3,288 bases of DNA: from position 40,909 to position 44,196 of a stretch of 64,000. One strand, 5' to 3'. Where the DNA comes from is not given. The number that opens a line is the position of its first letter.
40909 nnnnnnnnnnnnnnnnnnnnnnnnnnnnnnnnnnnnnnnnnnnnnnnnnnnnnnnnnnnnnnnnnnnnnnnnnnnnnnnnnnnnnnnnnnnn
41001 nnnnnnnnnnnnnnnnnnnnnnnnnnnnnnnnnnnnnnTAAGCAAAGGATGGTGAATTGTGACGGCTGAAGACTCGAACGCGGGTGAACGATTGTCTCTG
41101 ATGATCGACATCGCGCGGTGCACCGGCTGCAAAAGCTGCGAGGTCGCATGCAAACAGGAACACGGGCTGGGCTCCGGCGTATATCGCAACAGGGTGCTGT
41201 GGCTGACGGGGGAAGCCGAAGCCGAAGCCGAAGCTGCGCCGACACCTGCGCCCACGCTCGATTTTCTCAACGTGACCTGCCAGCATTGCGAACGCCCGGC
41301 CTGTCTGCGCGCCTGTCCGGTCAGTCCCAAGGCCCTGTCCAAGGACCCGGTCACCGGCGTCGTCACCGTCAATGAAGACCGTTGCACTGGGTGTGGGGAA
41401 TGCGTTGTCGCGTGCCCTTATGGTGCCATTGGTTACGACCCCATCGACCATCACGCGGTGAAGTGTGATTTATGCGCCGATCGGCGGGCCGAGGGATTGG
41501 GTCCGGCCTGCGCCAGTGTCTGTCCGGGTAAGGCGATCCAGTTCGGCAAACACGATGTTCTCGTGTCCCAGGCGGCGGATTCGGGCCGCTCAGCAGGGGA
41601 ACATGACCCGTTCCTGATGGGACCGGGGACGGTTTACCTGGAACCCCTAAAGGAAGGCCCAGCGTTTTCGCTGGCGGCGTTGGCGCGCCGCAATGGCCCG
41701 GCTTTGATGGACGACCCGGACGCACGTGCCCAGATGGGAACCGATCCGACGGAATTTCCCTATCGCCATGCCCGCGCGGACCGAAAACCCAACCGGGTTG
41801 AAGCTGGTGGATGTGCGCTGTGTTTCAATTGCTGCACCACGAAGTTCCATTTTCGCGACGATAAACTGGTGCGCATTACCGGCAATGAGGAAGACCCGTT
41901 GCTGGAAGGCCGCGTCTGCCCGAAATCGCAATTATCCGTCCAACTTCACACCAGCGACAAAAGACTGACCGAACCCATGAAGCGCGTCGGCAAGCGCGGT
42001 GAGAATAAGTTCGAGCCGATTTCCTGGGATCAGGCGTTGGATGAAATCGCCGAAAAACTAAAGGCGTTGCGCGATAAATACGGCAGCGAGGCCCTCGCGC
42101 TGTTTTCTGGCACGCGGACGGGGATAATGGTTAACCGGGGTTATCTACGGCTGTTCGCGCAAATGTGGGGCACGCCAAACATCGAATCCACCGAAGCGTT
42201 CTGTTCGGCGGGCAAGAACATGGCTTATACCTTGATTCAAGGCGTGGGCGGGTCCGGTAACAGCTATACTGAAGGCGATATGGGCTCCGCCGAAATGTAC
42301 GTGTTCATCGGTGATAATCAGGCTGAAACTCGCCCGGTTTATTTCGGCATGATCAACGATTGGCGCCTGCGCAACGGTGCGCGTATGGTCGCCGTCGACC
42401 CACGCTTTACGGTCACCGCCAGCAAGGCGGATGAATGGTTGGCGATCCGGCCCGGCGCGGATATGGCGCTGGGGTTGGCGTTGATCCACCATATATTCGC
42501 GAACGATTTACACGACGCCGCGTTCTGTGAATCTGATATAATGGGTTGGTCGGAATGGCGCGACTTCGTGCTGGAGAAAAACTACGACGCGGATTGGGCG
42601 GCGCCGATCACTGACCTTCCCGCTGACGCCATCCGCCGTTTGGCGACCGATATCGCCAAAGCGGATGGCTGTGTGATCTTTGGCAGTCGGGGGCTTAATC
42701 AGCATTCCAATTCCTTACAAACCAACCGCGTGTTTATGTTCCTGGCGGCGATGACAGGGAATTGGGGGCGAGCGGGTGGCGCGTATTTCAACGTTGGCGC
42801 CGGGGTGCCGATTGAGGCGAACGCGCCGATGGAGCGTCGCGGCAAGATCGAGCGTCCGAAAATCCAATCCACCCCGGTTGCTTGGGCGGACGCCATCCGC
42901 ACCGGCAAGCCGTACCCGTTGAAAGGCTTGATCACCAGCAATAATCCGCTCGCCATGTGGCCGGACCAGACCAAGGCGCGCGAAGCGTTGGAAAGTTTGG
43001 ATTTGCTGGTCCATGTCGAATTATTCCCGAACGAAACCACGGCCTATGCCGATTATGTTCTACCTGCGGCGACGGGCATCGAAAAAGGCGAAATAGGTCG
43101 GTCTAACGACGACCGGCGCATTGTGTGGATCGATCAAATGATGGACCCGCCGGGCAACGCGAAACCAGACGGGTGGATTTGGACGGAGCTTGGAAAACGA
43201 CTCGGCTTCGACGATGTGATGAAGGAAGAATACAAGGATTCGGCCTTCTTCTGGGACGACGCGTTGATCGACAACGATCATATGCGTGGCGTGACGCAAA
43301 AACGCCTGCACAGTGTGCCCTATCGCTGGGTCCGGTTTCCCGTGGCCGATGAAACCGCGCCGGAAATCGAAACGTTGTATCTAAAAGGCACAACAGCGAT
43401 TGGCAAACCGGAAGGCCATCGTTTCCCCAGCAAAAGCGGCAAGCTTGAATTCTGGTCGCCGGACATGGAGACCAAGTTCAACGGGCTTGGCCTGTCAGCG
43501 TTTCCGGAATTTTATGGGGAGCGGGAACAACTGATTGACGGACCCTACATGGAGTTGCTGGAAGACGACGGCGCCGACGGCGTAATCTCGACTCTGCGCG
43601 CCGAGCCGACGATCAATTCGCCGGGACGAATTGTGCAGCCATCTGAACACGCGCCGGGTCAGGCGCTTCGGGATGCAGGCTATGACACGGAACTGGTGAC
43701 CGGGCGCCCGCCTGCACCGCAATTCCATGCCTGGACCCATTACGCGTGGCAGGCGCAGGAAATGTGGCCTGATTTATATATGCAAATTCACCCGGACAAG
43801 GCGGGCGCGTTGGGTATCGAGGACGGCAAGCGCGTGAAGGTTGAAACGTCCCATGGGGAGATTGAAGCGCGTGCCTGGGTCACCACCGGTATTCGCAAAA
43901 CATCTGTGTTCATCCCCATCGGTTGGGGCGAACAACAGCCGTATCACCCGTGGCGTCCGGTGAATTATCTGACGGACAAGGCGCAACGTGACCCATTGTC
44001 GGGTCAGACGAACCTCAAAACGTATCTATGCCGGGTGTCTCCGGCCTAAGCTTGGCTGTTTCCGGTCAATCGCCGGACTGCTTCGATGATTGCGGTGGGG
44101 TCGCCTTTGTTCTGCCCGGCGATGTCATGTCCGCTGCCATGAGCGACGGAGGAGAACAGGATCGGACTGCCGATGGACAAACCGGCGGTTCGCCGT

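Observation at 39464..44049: Candidate undescribed membrane-linked molybdoenzyme: hotdog protein + H-x13-H x2 membrane protein + ferredoxin-fused, Tat-less bis-MGD oxidoreductase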

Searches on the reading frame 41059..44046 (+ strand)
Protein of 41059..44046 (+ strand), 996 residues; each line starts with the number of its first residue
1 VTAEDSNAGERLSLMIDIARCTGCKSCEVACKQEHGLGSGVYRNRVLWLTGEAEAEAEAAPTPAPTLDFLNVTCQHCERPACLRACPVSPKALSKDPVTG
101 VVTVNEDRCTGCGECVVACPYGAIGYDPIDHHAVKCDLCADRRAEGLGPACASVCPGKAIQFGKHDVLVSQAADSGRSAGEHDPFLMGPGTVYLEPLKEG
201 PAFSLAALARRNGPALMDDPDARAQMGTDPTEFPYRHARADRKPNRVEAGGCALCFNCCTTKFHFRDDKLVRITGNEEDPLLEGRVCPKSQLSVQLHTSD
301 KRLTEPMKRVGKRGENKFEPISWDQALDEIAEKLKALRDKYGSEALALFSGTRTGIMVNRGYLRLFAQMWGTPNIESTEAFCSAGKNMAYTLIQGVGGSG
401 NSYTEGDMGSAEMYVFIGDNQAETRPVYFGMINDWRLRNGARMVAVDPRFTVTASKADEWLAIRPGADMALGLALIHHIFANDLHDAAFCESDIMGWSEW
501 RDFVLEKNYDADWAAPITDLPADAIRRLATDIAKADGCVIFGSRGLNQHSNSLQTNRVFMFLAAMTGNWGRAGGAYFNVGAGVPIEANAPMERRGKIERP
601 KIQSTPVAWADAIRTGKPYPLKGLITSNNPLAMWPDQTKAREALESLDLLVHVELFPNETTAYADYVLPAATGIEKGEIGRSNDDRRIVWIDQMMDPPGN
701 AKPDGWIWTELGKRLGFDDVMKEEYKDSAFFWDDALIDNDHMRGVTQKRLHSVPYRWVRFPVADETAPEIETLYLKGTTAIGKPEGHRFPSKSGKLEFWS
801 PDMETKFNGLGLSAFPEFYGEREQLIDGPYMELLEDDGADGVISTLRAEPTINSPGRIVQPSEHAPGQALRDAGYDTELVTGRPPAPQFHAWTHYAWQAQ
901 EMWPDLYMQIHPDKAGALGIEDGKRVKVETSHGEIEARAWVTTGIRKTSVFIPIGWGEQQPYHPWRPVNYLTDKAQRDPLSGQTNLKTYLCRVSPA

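Call 3: search_protein_families(library=pfam, proteins=[window:41059-44046:+], max_evalue=0.1)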
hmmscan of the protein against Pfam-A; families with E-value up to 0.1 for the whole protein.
window:41059-44046:+ (996 aa): 16 families
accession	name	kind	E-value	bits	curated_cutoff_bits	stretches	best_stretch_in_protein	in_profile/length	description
PF00384.28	Molybdopterin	-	1.3e-47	163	24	1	302-714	1-353/353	Molybdopterin oxidoreductase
PF13247.11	Fer4_11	-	1.7e-23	83.1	26.2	1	68-164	4-99/100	4Fe-4S dicluster domain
PF01568.27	Molydop_binding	-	6.2e-22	78.2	26.8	1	879-988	3-108/110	Molydopterin dinucleotide binding domain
PF12838.12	Fer4_7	-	2e-10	41.4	27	2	73-123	1-52/52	4Fe-4S dicluster domain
PF00037.32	Fer4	-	4.1e-09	36.3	21.1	2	102-124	1-23/24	4Fe-4S binding domain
PF12837.12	Fer4_6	-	8.1e-09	35.5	25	2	101-124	1-24/24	4Fe-4S binding domain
PF12797.12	Fer4_2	-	5.7e-07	29.5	24.5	2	101-121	2-22/22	4Fe-4S binding domain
PF13187.11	Fer4_9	-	3e-06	27.6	27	3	74-124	2-52/52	4Fe-4S dicluster domain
PF14697.11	Fer4_21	-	7e-06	26.5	35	2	73-124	7-57/59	4Fe-4S dicluster domain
PF13237.11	Fer4_10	-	7.5e-06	26.2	25.5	2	73-120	8-53/53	4Fe-4S dicluster domain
PF12800.12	Fer4_4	-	0.00021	21.8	24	1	107-122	2-17/17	4Fe-4S binding domain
PF25160.1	LdpA_Fe-S-bd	-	0.00029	21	27.6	1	76-124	4-43/49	LdpA Fe-S cluster-binding domain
PF04879.21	Molybdop_Fe4S4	-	0.00052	20.4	22.7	1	252-293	8-49/55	Molybdopterin oxidoreductase Fe4S4 domain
PF13484.11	Fer4_16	-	0.0033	18.6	30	1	108-127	1-20/66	4Fe-4S double cluster binding domain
PF12798.12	Fer4_3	-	0.0068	17.6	27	1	109-123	1-15/15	4Fe-4S binding domain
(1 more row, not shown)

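Call 4: search_protein_families(library=ncbifam, proteins=[window:41059-44046:+], max_evalue=0.1)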
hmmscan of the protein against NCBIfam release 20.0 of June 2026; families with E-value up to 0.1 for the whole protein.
window:41059-44046:+ (996 aa): 72 families (the best 25 are shown)
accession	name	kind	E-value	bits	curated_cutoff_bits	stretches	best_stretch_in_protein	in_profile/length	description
TIGR01591.1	Fdh-alpha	equivalog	1.4e-91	307.6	666.25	3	252-576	3-318/672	formate dehydrogenase subunit alpha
NF012032.0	PRK15488.1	equivalog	2.4e-90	303.6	694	3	252-582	48-368/759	thiosulfate reductase PhsA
NF047855.1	AssmNtatRedNasC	equivalog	2.5e-67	227.7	1100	3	235-579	8-346/708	assimilatory nitrate reductase catalytic subunit NasC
TIGR02166.1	dmsA_ynfE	subfamily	3.8e-66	223.7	777.7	2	245-617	42-436/794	DMSO/selenate family reductase complex A subunit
TIGR03479.1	DMSO_red_II_alp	subfamily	2.8e-55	187.8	984.75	4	282-490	100-303/913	molybdopterin-dependent oxidoreductase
NF041885.1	selenate_YnfE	exception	1.1e-45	155.8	1675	1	242-617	43-443/805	selenate/tellurate reductase subunit YnfE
NF041884.1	selenate_YnfF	exception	6.3e-45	153.4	1650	1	252-576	50-398/798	selenate/tellurate reductase subunit YnfF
NF041783.2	mnquin_red_QrcB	equivalog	9.1e-44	149.7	440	2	251-676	56-460/695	menaquinone reductase molybdopterin-binding-like subunit QrcB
NF041323.1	Nitr_red_NasA_Halo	equivalog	1.1e-41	143.2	1000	2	269-576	19-312/673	assimilatory nitrate reductase NasA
NF010055.0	PRK13532.1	equivalog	1.3e-41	142.7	904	3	242-493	37-290/830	nitrate reductase catalytic subunit NapA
TIGR00509.1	bisC_fam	subfamily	2.6e-41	141.7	1017.55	3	311-576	64-344/772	molybdopterin guanine dinucleotide-containing S/N-oxide reductase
NF041714.1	arsenate_red_ArrA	equivalog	3.5e-41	141.2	1600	3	248-488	51-290/848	arsenate respiratory reductase molybdopterin-containing subunit ArrA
NF011566.1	PRK14990.1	exception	1.3e-40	139.2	1600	1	255-616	67-455/814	dimethylsulfoxide reductase subunit A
TIGR01553.1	formate-DH-alph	equivalog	5e-39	133.8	814.2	3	251-485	55-295/1009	formate dehydrogenase-N subunit alpha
TIGR01706.1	NAPA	equivalog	2.7e-38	131.8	930.55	3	248-492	43-289/830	periplasmic nitrate reductase subunit alpha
TIGR02951.1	DMSO_dmsB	equivalog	3.4e-37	128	214.1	1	14-168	4-156/161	DMSO/selenate family reductase complex B subunit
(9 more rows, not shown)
